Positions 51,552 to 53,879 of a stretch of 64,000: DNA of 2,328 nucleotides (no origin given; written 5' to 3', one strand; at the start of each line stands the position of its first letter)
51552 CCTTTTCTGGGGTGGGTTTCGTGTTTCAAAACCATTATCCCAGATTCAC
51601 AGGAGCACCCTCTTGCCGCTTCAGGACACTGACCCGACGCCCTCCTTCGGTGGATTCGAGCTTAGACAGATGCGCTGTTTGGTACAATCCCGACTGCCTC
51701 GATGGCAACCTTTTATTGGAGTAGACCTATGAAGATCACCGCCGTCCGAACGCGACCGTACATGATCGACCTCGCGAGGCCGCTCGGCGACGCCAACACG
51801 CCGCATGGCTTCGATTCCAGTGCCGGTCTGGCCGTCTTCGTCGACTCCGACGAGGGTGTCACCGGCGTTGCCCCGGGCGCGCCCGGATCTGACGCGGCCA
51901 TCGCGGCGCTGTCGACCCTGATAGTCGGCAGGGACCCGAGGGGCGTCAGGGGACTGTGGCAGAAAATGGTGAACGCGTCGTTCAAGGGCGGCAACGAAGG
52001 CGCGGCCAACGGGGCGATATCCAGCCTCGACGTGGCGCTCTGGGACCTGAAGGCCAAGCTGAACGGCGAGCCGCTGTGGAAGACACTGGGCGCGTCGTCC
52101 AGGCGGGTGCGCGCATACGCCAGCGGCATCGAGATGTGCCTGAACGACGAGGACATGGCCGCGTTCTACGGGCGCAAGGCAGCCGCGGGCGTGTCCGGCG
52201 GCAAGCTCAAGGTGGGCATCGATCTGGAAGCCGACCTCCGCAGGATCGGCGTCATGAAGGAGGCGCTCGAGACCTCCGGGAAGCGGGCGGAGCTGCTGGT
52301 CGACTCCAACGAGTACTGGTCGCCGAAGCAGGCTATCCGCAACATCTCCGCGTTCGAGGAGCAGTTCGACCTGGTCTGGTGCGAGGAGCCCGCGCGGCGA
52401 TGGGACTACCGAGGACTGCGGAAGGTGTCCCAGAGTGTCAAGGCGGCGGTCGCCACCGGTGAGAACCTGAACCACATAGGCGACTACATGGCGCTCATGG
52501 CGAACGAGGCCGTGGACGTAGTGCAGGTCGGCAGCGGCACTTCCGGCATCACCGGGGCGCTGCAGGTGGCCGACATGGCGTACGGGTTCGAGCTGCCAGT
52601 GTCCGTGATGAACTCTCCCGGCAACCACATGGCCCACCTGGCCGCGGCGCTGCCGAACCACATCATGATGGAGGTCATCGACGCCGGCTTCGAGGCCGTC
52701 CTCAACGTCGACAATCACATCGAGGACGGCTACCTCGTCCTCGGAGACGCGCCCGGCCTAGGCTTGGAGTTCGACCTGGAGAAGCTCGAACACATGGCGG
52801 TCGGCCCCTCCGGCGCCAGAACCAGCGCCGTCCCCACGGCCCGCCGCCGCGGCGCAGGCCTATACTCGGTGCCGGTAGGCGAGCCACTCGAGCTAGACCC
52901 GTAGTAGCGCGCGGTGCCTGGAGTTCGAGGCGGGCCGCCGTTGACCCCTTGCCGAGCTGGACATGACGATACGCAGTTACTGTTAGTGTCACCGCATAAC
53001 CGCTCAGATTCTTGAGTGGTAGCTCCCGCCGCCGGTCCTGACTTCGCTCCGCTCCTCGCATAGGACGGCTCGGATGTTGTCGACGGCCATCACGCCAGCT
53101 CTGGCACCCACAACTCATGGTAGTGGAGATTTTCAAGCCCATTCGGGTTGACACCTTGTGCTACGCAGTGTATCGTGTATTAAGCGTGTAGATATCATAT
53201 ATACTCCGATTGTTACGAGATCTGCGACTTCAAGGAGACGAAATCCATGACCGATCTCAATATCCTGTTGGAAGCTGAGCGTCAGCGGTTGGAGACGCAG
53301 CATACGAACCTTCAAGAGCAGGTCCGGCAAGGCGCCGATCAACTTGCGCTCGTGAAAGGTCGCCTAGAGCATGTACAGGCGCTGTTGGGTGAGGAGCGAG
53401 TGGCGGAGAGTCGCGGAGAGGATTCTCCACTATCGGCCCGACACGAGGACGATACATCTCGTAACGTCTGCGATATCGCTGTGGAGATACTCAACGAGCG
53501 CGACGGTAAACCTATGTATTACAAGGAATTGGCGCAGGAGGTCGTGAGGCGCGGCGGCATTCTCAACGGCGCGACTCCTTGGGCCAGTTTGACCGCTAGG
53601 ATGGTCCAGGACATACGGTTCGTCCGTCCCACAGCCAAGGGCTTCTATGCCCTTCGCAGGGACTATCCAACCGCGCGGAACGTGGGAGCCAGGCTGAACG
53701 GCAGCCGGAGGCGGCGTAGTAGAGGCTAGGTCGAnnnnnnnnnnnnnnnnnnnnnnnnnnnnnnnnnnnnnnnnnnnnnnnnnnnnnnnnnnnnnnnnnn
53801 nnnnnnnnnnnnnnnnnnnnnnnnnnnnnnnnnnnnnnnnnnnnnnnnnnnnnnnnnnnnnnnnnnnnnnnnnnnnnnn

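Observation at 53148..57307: AT-richer five-gene operon (coiled-coil/HARE-HTH, GHKL ATPase, two unknown proteins, toxin-less Phd antitoxin): candidate uncharacterised conflict/defence system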

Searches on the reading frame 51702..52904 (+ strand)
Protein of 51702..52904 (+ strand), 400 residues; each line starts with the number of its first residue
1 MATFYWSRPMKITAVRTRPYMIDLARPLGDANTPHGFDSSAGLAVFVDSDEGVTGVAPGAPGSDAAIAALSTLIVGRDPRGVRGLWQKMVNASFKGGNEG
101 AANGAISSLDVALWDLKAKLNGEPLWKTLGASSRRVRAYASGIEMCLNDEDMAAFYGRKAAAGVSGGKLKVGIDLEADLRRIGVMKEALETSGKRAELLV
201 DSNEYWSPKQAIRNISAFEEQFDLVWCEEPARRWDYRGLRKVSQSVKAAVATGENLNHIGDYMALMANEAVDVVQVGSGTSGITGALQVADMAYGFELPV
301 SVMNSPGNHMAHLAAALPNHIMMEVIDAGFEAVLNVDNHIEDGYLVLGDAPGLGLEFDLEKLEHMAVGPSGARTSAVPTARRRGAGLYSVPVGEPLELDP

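Call 85: search_protein_families(library=pfam, proteins=[window:51702-52904:+], max_evalue=0.001)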
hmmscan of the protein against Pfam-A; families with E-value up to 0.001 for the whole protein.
window:51702-52904:+ (400 aa): 2 families
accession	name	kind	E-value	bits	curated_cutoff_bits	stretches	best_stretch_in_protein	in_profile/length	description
PF13378.12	MR_MLE_C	-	1.4e-42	146.3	29.4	1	154-360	4-218/219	Enolase C-terminal domain-like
PF02746.21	MR_MLE_N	-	7.6e-11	42.7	22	1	46-130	32-117/117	Mandelate racemase / muconate lactonizing enzyme, N-terminal domain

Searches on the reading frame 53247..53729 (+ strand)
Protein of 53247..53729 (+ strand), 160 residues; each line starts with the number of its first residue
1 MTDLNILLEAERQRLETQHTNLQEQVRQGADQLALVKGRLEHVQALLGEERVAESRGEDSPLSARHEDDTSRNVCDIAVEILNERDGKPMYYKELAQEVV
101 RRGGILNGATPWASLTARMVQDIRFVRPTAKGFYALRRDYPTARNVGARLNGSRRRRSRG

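Call 3: search_protein_families(library=pfam, proteins=[window:53247-53729:+], max_evalue=1)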
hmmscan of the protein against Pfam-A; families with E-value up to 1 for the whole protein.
window:53247-53729:+ (160 aa): 4 families
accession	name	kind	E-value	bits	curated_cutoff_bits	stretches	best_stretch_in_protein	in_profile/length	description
PF05066.19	HARE-HTH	-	1.1e-10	42.1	25.9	1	76-128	5-61/71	HB1, ASXL, restriction endonuclease HTH domain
PF25318.1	WH_GDS1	-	0.00077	19.9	27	1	66-124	2-61/95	GDS1 winged helix domain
PF23735.1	KIF9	-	0.21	12.2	31.9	1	8-52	77-121/140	Kinesin-like protein KIF9 domain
PF19784.4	DUF6269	-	0.43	11.3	25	0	106-122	34-50/77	Family of unknown function (DUF6269)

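Call 4: search_protein_families(library=padloc, proteins=[window:53247-53729:+], max_evalue=1)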
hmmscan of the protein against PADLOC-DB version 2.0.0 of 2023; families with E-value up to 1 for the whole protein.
window:53247-53729:+ (160 aa): 1 family
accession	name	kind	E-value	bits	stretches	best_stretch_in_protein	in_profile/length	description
PDLC00557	JetD2|JetD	-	0.0039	14.7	1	10-128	102-213/423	DUF2220; DUF3322; DUF2399 domain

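Call 5: search_protein_families(library=ncbifam, proteins=[window:53247-53729:+], max_evalue=1)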
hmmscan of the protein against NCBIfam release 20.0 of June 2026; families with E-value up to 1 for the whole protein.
window:53247-53729:+ (160 aa): 1 family
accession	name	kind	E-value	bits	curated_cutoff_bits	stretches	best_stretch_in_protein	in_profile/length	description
TIGR04567.1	RNAP_delt_lowGC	equivalog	0.0002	21.5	42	1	73-143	4-74/83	DNA-directed RNA polymerase subunit delta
